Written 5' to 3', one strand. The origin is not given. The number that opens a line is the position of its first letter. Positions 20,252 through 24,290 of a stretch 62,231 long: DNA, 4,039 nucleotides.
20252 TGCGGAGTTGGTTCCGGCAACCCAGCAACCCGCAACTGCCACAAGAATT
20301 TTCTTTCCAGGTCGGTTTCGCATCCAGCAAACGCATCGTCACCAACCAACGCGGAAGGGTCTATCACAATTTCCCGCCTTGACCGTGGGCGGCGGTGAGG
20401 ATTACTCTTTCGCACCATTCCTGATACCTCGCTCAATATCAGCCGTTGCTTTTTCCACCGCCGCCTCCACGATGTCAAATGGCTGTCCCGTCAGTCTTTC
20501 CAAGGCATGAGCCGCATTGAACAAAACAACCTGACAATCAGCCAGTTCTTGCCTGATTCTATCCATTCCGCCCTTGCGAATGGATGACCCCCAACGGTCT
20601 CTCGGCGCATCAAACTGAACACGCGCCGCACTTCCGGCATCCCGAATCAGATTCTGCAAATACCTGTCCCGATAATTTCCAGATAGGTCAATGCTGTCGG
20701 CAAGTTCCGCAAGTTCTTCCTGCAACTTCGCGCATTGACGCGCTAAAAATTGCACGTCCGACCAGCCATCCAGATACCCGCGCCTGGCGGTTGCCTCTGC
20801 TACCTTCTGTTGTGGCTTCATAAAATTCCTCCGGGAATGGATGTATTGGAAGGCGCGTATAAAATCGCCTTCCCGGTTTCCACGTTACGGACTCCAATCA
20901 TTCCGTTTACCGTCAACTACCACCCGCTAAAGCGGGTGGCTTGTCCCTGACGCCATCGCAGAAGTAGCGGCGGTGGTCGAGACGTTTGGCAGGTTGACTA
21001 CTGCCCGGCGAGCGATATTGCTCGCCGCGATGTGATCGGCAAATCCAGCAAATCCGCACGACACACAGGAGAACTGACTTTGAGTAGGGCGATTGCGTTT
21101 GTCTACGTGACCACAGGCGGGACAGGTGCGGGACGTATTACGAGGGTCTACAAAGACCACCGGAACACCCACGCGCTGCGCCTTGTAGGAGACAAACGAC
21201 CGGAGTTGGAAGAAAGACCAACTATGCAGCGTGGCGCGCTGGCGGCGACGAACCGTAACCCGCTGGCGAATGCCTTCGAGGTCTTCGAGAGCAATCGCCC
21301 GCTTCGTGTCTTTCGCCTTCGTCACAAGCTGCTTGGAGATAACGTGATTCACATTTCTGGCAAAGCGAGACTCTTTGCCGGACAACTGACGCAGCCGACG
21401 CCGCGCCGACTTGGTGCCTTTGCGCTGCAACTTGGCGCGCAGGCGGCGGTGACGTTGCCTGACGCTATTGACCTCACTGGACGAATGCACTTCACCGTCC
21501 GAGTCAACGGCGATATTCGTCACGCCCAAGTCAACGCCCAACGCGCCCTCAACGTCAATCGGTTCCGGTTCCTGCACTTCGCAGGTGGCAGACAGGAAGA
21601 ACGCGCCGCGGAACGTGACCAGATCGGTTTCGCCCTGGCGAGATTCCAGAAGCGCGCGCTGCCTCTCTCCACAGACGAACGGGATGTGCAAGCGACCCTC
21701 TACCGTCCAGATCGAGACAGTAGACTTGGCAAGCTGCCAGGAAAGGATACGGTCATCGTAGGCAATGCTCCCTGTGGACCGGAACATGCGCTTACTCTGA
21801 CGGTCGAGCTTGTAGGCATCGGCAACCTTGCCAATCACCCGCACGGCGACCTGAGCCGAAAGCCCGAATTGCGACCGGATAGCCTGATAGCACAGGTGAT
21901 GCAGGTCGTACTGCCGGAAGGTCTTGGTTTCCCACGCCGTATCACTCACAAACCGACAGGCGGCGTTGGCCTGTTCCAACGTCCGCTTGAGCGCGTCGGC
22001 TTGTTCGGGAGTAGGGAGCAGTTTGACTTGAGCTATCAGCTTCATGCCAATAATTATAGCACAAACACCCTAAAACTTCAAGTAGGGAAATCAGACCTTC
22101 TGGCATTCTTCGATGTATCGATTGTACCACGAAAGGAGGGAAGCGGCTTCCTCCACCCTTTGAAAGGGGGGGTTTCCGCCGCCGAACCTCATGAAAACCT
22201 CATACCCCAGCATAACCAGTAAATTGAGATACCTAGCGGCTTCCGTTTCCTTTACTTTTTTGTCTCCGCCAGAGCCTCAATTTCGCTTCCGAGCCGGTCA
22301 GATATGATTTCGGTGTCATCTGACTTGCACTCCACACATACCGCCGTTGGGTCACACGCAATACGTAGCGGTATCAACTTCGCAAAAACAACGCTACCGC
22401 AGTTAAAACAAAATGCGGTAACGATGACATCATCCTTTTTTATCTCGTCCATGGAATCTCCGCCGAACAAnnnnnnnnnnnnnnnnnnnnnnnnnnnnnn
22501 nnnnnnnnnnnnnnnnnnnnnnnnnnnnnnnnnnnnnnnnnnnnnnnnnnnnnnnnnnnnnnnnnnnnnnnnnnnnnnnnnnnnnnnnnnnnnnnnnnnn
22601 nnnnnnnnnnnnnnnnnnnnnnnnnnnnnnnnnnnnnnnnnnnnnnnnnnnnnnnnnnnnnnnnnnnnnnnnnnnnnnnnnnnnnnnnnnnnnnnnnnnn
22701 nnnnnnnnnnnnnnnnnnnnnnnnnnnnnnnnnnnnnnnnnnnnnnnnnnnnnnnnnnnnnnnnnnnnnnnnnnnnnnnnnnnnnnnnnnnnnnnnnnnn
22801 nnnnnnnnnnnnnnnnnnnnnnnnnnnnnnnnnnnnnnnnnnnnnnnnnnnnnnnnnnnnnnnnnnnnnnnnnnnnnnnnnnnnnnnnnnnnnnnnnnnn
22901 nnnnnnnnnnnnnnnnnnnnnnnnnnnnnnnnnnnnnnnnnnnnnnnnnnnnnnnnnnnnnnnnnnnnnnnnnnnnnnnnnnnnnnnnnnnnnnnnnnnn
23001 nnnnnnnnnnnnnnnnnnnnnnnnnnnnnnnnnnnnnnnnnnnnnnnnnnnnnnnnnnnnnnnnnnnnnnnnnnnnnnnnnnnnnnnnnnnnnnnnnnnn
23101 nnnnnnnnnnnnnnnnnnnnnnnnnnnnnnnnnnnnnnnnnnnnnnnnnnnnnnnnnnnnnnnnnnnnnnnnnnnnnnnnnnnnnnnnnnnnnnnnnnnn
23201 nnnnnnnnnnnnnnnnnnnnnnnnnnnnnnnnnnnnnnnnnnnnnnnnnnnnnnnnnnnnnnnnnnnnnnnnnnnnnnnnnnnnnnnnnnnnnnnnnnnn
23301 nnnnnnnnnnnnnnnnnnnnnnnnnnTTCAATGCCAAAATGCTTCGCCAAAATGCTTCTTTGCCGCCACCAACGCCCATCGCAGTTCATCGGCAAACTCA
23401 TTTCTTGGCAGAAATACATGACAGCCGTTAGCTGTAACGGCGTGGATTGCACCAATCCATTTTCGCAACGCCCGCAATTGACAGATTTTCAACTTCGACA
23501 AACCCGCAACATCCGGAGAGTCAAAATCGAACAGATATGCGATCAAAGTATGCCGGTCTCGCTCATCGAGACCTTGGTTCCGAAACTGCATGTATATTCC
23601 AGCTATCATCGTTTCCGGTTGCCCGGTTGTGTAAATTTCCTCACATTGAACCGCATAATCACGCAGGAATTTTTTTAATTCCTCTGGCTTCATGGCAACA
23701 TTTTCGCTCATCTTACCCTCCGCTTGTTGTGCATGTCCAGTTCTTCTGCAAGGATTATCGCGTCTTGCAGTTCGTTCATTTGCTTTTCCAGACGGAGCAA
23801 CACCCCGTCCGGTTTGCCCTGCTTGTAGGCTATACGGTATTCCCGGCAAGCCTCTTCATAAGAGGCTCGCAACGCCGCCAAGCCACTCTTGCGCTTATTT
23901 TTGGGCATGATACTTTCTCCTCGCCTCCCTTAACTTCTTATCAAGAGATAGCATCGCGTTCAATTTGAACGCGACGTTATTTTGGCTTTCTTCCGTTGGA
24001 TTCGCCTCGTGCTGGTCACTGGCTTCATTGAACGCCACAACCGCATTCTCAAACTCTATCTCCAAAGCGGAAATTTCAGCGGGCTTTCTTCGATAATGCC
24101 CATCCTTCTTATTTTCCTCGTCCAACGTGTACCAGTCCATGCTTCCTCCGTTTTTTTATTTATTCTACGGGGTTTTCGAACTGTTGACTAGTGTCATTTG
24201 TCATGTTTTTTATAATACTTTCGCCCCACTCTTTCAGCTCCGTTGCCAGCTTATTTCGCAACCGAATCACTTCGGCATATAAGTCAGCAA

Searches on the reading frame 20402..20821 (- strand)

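Call 36: search_protein_families(library=pfam, proteins=[window:20402-20821:-], max_evalue=0.01)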
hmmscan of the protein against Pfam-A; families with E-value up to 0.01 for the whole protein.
window:20402-20821:- (139 aa): 1 family
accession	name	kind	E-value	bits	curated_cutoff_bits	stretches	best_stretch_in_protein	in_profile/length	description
PF03819.22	MazG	-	0.00097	19.8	22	0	80-124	20-65/74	MazG nucleotide pyrophosphohydrolase domain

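Call 37: search_protein_families(library=phrogs, proteins=[window:20402-20821:-], max_evalue=0.001)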
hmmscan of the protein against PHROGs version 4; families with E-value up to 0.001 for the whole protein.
window:20402-20821:- (139 aa): 0 families

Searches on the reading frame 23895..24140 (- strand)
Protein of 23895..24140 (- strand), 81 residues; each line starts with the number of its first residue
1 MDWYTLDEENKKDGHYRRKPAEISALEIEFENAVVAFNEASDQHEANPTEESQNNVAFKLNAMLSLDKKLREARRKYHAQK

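Call 61: search_protein_families(library=pfam, proteins=[window:23895-24140:-], max_evalue=0.01)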
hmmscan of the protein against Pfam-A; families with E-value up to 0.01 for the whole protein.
window:23895-24140:- (81 aa): 1 family
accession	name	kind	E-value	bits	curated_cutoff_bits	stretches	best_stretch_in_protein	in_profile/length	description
PF14938.12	SNAP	-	0.0048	16.8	25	1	4-78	104-179/282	Soluble NSF attachment protein, SNAP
